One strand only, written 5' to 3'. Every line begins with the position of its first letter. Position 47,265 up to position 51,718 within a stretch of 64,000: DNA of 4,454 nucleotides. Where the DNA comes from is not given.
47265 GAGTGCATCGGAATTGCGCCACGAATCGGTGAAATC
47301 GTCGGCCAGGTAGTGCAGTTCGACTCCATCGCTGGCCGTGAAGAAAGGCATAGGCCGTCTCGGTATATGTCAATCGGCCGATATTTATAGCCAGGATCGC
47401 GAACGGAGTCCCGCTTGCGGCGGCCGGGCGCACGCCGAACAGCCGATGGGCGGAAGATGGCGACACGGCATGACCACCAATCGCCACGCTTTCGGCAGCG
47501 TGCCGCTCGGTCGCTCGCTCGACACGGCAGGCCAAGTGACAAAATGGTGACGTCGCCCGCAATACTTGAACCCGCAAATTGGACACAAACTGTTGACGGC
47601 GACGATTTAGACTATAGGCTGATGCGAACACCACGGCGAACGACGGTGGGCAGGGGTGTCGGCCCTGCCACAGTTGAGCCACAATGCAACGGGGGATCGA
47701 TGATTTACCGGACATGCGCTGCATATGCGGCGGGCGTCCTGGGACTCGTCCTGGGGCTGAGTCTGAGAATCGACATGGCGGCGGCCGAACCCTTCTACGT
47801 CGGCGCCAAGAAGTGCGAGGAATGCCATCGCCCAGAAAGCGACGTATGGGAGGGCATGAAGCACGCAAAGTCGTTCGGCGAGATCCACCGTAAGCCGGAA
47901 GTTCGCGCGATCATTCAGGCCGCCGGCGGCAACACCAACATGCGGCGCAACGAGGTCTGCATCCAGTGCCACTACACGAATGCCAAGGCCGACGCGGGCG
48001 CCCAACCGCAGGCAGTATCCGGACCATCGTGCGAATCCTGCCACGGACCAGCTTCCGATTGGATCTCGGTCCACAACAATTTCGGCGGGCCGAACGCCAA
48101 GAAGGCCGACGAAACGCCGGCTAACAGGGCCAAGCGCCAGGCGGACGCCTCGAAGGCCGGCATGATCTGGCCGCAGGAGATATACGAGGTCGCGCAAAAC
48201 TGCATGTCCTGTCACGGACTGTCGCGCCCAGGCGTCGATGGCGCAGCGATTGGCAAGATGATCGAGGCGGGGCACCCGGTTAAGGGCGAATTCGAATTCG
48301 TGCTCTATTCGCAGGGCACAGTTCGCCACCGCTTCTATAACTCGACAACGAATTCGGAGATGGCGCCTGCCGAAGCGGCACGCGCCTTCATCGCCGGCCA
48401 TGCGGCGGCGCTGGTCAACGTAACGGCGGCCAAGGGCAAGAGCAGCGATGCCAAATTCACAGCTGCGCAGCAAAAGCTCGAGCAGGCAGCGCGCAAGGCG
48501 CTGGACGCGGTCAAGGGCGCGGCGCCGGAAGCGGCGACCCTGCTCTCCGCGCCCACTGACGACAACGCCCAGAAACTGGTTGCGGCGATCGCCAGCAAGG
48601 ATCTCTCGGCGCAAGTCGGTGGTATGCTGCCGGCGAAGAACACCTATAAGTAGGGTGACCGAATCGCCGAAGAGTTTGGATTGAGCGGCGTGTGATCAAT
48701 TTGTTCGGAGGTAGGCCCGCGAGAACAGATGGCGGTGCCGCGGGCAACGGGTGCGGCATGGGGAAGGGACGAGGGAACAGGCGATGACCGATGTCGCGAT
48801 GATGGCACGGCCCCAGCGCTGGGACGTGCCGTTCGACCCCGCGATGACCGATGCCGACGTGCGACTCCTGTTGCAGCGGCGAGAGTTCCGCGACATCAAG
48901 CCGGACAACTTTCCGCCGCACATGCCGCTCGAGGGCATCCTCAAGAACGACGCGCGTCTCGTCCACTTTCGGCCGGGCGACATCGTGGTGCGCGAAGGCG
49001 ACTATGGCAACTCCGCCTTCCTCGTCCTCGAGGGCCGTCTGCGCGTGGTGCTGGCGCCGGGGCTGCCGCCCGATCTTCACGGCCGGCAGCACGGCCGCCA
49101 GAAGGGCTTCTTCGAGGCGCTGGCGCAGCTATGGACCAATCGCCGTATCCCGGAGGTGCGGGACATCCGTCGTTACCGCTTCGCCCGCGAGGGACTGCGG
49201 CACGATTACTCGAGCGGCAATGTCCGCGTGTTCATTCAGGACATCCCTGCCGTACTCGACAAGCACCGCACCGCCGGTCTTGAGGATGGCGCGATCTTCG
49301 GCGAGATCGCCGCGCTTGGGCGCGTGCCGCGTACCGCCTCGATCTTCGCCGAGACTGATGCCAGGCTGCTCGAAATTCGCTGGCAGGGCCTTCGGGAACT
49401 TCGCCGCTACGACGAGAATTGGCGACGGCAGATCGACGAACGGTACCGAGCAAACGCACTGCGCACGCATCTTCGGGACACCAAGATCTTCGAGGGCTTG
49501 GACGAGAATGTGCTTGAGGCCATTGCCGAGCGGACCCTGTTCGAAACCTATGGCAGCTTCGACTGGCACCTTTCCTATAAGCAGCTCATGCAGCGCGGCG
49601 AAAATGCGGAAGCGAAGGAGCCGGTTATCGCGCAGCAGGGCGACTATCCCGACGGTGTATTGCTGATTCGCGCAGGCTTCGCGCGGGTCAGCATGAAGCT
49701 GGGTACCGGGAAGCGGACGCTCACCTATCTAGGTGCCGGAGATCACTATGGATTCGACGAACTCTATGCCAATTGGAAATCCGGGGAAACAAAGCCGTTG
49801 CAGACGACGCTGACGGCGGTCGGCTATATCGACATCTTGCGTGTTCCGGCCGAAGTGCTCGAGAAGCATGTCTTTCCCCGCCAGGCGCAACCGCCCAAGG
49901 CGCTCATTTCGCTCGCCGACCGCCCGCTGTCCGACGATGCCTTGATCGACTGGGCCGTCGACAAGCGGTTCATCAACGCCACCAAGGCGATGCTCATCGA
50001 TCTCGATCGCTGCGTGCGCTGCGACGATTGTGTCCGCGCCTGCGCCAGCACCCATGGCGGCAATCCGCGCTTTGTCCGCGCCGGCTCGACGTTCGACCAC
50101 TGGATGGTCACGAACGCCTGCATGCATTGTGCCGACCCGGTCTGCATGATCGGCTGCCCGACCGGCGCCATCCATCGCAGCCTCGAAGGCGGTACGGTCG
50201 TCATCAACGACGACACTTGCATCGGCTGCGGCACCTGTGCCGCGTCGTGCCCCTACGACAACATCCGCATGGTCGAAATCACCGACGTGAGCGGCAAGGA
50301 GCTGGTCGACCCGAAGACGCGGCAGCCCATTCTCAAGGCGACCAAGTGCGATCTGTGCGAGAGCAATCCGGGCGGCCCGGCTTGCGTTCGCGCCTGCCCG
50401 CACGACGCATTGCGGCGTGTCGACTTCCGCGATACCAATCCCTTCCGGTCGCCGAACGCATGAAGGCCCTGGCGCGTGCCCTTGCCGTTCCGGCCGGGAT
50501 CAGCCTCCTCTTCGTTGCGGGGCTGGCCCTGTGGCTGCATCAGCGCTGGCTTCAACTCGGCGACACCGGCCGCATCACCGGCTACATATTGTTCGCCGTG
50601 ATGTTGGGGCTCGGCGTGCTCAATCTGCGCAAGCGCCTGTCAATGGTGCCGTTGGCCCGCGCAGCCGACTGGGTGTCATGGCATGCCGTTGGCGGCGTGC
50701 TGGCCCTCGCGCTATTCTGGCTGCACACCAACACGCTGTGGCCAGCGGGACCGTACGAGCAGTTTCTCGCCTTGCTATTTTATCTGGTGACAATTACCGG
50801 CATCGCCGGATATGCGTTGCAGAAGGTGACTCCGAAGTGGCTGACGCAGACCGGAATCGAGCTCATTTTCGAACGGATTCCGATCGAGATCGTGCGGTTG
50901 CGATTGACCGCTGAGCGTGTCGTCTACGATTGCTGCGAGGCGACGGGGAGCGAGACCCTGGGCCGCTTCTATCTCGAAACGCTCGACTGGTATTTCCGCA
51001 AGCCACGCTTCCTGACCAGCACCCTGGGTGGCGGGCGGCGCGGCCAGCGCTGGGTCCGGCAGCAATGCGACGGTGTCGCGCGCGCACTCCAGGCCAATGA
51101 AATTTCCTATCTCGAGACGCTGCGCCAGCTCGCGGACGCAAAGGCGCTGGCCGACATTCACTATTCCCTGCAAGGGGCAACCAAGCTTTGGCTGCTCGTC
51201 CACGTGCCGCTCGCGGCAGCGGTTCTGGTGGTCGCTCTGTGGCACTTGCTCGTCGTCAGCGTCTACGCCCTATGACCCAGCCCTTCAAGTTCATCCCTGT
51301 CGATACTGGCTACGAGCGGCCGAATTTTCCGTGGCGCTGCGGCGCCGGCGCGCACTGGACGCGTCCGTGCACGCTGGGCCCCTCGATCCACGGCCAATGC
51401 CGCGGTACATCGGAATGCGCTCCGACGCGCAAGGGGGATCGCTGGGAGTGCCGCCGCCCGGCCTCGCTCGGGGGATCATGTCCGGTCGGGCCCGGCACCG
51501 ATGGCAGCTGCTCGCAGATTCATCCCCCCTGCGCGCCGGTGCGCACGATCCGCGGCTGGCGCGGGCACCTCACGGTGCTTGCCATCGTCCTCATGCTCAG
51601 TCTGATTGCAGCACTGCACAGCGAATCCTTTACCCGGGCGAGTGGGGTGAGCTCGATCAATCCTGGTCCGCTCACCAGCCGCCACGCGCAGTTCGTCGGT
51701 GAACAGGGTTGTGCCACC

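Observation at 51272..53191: Decahaem cytochrome with an N-terminal 8-Cys segment before its single TM helix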

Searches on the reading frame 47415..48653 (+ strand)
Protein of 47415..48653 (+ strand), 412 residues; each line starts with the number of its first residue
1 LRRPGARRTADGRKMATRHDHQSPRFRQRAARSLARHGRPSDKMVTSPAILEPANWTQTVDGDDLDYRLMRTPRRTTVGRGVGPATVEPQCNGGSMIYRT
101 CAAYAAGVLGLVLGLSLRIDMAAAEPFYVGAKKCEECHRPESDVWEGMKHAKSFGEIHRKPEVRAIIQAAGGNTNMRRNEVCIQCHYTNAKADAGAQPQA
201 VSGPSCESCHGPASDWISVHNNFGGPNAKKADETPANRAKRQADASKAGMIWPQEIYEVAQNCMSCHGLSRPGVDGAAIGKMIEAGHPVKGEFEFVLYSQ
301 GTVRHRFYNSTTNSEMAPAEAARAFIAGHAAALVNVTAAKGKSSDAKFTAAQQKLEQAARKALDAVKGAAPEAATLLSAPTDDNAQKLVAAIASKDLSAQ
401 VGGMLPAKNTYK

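Call 4: search_protein_families(library=pfam, proteins=[window:47415-48653:+], max_evalue=0.01)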
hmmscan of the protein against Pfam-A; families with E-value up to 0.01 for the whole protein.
window:47415-48653:+ (412 aa): 7 families
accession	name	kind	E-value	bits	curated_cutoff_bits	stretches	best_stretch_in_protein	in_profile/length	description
PF13435.11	Cytochrome_C554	-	5.7e-14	53.2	20.8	1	133-211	1-84/84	Cytochrome c554 and c-prime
PF09699.15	Paired_CXXCH_1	-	7.6e-05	22.8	20.6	0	129-143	4-18/41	Doubled CXXCH motif (Paired_CXXCH_1)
PF22113.1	Mtrc-MtrF_II-IV_dom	-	0.0004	20.4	30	0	131-268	28-128/176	Outer membrane cytochrome MtrC/MtrF-like, domains II/IV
PF14522.11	Cytochrome_C7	-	0.0008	19.6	24.8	0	178-267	12-66/67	Cytochrome c7 and related cytochrome c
PF11845.13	Tll0287-like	-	0.0023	18.8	24.1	0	196-213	94-111/144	Tll0287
PF02085.21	Cytochrom_CIII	-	0.0027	18.5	22.9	0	132-210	31-101/101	Class III cytochrome C family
PF14537.11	Cytochrom_c3_2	-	0.0053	17.6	25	0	181-267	8-78/79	Cytochrome c3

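Call 6: search_protein_families(library=ncbifam, proteins=[window:47415-48650:+], max_evalue=0.01)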
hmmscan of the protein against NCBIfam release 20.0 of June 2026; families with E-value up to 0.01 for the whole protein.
window:47415-48650:+ (412 aa): 6 families
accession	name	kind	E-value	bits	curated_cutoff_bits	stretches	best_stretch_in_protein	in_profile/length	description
NF043010.1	Cyt554_Nsmonas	equivalog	4.9e-11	42.5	400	1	121-238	21-143/238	cytochrome c-550 CycA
NF041198.1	UshA_like_PCGU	equivalog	3.5e-10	39.1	275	1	122-217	399-486/519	UshA-like (seleno)protein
TIGR03508.1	decahem_SO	subfamily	1.1e-05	25.1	192.2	1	131-211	34-102/258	DmsE family decaheme c-type cytochrome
NF041028.1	decahem_GSU2203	exception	0.0005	19.4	325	1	129-268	65-182/317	GSU2203 family decaheme c-type cytochrome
TIGR01905.1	paired_CXXCH_1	subfamily_domain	0.0018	18.2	25.2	0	175-189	25-39/41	doubled CXXCH domain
TIGR01904.2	GSu_C4xC__C2xCH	domain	0.0063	16.2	27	0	178-214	20-60/73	CxxxxCH/CxxCH domain c-type cytochrome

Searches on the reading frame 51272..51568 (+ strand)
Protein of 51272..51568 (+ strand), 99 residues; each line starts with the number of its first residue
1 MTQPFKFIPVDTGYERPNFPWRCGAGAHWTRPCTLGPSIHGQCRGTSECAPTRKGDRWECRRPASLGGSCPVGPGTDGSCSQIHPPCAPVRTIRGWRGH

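Call 10: search_protein_families(library=pfam, proteins=[window:51272-51568:+], max_evalue=10)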
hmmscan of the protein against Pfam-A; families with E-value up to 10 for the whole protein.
seq(99 aa): 0 families

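Call 11: search_solved_structures(query=window:51272-51568:+, max_evalue=10)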
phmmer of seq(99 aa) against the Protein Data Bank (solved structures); distinct sequences matched with E-value up to 10: 4.
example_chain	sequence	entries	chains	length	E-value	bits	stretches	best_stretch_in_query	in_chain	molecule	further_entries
2wo3_B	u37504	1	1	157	0.76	13.1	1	45-69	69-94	EPHRIN-A2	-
1shw_A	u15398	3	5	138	0.88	12.9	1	45-69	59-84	Ephrin-A5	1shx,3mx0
4m4r_B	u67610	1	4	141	0.91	12.9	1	45-69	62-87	Ephrin-A5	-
4l0p_B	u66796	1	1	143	0.93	12.9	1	45-69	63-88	Ephrin-A5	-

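Call 24: search_solved_structures(query=A3, max_evalue=10)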
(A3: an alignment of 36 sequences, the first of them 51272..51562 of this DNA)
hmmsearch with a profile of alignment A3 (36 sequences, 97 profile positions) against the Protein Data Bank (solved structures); distinct sequences matched with E-value up to 10: 1.
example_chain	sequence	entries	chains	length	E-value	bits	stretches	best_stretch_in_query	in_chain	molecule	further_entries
2erg_A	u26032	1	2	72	0.058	17.2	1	58-95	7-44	Regulatory protein LEU3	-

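Call 29: predict_structure(alignment_id=A3)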
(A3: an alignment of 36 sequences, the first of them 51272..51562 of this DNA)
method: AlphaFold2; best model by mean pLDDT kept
length: 97 residues; sequences in the alignment: 36
mean_pLDDT: 68.8   pTM: 0.45
mean pLDDT of the five models: 68.8, 61.1, 60.0, 59.1, 58.3
residues with pLDDT >= 90: 0; 70-90: 55; 50-70: 26; < 50: 16
segments of 3 or more residues with pLDDT < 50: 4-16
pLDDT, mean of each block of 10 residues (from residue 1): 46 50 59 69 75 87 77 83 74 68
secondary structure, 60 per line:
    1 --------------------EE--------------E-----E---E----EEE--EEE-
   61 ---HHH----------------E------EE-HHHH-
elements in order: E52-54 E57-59 H93-96

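Call 33: fold_search(model_id=the predicted structure, library=pdb)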
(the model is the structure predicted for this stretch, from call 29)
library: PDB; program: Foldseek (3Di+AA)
matches with E <= 10: 8; with E <= 0.001: 0
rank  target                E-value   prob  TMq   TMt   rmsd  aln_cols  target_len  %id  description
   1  1jvd_A                5.9e+00  0.02  0.17  0.05  10.8        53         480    9  CRYSTAL STRUCTURE OF HUMAN AGX2 COMPLEXED WITH UDPGLCNAC (released 2002-08-29)
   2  6c2n                  5.9e+00  0.01  0.14  0.09  13.6        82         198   23  Crystal structure of HCV NS3/4A double mutant variant Y56H/D168A in complex with danoprevir (released 2019-01-16)
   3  2ag9_A                6.3e+00  0.01  0.15  0.10  15.7        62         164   11  Crystal Structure of the Y137S mutant of GM2-Activator Protein (released 2005-10-25)
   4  5esb                  7.2e+00  0.01  0.14  0.08  13.6        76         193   20  Crystal structure of a genotype 1a/3a chimeric HCV NS3/4A protease in complex with Vaniprevir (released 2016-11-30)
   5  6piu                  7.7e+00  0.01  0.13  0.08  13.7        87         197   23  Crystal structure of HCV NS3/4A D168A protease in complex with P4-P5-6 (NR03-68) (released 2020-03-04)
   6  8yp3_C                8.3e+00  0.02  0.21  0.06  11.0        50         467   14  Crystal structure of UDP-N-acetylglucosamine pyrophosphorylase from Spodoptera frugiperda in complex with UDP-GlcNAc (released 2024-08-07)
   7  6tqk_C                8.8e+00  0.01  0.16  0.11   9.3        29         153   24  Cryo-EM of native human uromodulin (UMOD)/Tamm-Horsfall protein (THP) filament. (released 2020-11-04)
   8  8ho8_A                9.5e+00  0.01  0.18  0.03  10.4        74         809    7  The cryo-EM structure of cellobiose phosphorylase from Clostridium thermocellum in complex with cellobiose (released 2023-12-13)

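Call 35: search_protein_representatives(alignment_id=A3)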
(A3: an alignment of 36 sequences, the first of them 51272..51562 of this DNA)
Query: 36 sequences, 97 profile positions. Proteins with E-value up to 0.001 (for the whole library): 618; up to 1e-10: 535; up to 1e-30: 30. The best 150 are listed.
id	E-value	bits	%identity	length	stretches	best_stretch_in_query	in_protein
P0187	1.7e-35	137.5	-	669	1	3-97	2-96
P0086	4.2e-35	136.3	-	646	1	2-97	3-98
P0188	5.9e-35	135.8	-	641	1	3-97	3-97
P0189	2.1e-34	134.1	-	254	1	3-97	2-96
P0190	2.3e-34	133.9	-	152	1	2-97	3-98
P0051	3.7e-34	133.3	-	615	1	2-97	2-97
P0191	8.8e-34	132.0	-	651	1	2-97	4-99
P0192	8.9e-34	132.0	-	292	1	2-97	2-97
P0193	2.1e-33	130.9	-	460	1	2-97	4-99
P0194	2.1e-33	130.8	-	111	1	2-97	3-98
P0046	5.0e-33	129.6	-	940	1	3-97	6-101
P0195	6.4e-33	129.3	-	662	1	2-97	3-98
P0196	6.4e-33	129.3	-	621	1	4-97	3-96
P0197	7.9e-33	129.0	-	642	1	3-97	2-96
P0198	1.4e-32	128.2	-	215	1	4-97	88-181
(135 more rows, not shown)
